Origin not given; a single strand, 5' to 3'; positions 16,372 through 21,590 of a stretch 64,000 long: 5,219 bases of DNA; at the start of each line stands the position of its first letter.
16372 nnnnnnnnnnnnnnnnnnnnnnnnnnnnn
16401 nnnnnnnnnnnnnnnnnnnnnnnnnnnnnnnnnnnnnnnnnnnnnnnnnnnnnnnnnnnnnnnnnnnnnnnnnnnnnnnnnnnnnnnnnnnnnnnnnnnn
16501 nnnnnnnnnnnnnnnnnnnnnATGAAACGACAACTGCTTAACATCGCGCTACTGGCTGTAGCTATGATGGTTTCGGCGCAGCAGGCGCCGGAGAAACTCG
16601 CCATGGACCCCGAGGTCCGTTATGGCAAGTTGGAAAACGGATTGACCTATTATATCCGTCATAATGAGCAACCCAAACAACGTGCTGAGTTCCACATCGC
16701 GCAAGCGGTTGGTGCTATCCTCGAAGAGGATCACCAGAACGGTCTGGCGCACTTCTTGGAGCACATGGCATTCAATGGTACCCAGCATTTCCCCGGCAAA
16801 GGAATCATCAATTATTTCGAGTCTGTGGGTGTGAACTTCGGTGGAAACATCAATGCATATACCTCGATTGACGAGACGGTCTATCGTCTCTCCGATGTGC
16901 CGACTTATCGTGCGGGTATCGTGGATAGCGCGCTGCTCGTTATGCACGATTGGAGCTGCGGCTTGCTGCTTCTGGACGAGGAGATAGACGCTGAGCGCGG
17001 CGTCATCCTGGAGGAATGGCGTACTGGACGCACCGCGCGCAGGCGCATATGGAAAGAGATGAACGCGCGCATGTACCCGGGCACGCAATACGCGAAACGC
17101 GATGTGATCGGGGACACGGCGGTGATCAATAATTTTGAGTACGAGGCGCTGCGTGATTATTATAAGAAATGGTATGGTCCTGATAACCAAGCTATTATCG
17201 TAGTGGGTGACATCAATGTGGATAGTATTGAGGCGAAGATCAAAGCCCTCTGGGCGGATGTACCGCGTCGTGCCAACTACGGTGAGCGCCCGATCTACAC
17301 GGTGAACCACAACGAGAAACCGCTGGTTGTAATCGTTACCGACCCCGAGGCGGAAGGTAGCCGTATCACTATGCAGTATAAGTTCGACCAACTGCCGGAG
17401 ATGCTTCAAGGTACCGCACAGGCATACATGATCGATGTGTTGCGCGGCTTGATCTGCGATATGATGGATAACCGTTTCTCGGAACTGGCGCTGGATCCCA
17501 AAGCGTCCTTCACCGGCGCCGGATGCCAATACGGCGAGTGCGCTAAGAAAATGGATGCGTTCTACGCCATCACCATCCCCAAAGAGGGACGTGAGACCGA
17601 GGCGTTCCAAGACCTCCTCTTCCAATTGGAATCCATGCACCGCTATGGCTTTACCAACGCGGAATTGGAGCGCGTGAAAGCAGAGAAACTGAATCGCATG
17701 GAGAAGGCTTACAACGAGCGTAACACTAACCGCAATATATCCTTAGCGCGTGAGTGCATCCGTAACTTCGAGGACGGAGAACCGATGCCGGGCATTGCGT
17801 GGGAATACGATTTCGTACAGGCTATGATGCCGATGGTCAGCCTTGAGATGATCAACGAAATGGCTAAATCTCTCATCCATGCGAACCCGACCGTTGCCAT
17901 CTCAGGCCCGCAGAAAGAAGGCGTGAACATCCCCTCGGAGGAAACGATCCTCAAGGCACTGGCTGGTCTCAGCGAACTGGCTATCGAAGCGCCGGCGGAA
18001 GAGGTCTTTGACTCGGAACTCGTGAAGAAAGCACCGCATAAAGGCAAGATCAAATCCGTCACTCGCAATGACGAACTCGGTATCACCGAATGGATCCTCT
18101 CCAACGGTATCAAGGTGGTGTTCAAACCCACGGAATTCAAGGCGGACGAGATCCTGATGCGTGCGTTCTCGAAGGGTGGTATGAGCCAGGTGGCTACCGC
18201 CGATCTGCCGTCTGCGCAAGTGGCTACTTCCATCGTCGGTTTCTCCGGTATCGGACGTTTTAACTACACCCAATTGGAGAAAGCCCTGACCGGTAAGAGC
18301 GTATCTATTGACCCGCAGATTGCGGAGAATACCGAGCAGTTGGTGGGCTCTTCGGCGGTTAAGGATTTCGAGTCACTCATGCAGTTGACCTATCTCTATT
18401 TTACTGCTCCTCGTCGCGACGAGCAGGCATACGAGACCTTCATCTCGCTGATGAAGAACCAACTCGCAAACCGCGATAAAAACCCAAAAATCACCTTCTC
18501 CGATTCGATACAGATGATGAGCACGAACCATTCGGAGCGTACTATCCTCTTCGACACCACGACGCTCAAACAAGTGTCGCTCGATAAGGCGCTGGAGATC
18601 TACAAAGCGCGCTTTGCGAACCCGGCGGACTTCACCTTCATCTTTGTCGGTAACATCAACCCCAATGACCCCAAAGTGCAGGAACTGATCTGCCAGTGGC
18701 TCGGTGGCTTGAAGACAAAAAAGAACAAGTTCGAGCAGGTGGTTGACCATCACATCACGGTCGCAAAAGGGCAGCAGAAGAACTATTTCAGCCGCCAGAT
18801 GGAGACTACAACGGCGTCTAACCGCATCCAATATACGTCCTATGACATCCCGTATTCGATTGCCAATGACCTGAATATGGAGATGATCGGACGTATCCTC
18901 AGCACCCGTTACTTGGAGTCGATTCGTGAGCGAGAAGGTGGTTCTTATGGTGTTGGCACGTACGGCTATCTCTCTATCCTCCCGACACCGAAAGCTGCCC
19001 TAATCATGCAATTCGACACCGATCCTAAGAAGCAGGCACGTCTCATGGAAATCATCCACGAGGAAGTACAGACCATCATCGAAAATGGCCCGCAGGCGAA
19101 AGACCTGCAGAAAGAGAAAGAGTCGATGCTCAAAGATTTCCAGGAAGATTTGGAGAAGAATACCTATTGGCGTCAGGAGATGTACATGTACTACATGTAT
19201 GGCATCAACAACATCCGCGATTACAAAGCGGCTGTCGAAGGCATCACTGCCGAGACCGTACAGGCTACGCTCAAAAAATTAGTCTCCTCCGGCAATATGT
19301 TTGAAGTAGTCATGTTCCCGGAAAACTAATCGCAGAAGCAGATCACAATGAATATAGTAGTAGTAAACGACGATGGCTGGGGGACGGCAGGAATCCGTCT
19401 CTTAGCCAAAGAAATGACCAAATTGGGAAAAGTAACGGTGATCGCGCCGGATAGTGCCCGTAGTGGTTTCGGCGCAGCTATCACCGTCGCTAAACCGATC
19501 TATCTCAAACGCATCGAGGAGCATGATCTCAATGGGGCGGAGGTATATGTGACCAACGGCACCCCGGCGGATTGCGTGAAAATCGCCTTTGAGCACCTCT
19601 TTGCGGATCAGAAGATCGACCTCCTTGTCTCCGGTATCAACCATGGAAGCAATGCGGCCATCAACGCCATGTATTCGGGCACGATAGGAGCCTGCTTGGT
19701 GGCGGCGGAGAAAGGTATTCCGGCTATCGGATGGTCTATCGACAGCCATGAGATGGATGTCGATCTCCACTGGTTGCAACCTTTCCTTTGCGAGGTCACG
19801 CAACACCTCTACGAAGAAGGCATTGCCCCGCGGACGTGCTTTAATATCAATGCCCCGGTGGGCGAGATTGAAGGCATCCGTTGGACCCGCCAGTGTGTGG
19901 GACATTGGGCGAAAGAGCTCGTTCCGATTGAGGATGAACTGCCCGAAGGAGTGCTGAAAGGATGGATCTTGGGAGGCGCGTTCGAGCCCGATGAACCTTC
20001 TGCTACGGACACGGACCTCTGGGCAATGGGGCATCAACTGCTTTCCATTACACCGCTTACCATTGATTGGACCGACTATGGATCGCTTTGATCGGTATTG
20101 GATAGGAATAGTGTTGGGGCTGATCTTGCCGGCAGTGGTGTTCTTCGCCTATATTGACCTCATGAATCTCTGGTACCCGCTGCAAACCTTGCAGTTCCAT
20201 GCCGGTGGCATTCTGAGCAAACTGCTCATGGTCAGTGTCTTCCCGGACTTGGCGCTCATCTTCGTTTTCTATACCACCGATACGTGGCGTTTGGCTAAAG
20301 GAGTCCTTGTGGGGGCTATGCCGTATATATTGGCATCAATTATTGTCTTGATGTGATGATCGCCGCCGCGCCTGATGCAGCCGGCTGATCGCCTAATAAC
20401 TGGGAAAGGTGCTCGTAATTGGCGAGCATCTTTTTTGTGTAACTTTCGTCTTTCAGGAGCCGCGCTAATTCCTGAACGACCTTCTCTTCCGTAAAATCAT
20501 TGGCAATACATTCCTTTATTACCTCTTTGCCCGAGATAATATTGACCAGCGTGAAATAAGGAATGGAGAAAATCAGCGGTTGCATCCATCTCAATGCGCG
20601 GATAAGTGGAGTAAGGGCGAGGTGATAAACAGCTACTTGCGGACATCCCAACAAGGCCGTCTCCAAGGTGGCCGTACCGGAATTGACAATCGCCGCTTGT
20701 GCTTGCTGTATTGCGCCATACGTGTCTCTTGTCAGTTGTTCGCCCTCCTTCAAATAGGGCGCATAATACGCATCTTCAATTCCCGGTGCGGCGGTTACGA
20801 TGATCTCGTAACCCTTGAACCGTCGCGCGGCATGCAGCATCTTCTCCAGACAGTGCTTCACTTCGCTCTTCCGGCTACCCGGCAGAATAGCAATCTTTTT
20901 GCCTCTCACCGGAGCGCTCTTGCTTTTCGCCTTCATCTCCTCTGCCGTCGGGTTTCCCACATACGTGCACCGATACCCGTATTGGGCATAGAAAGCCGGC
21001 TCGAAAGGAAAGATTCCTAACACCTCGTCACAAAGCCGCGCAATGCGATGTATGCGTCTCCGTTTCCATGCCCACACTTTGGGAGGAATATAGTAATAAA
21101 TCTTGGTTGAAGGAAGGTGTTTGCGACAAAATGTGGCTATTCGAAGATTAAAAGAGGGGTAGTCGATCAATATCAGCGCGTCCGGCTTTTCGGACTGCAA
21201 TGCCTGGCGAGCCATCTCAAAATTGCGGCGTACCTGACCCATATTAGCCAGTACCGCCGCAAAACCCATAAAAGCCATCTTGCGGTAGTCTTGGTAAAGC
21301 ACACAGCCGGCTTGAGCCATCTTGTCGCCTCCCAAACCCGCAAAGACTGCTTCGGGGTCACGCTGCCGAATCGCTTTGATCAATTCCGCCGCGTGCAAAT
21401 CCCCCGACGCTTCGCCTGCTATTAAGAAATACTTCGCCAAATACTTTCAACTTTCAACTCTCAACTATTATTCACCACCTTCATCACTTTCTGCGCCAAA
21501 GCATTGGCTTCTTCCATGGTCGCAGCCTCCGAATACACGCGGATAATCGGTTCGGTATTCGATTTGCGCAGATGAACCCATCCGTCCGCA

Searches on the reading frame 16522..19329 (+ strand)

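Call 84: search_protein_families(library=pfam, proteins=[window:16522-19329:+], max_evalue=0.00001)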
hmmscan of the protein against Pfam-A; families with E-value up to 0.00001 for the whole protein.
window:16522-19329:+ (935 aa): 2 families
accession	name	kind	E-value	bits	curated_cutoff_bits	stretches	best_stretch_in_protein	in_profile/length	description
PF05193.26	Peptidase_M16_C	-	4.8e-34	118.3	23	2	205-387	2-179/181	Peptidase M16 inactive domain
PF00675.25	Peptidase_M16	-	7.7e-23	81.5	22.3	1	48-171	6-121/149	Insulinase (Peptidase family M16)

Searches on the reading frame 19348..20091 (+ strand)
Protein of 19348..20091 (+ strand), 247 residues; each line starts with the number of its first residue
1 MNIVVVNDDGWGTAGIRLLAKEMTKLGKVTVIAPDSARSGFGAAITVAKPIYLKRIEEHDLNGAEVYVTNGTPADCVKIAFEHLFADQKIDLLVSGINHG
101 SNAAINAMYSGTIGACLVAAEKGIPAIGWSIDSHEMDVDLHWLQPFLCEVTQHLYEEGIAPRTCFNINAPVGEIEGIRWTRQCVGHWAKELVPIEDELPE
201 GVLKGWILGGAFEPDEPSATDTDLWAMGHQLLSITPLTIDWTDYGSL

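Call 84: search_protein_families(library=pfam, proteins=[window:19348-20091:+], max_evalue=0.00001)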
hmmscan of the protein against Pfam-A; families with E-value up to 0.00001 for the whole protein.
window:19348-20091:+ (247 aa): 1 family
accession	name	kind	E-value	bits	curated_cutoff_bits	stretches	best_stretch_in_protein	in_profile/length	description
PF01975.23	SurE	-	5.1e-52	176.8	22.1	1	3-188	1-188/189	Survival protein SurE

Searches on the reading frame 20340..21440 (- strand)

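Call 84: search_protein_families(library=pfam, proteins=[window:20340-21440:-], max_evalue=0.00001)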
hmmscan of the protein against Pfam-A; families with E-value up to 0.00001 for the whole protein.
window:20340-21440:- (366 aa): 1 family
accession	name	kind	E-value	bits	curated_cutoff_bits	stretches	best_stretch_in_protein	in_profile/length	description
PF02684.21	LpxB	-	1e-78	265.3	22.6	1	5-350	2-360/374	Lipid-A-disaccharide synthetase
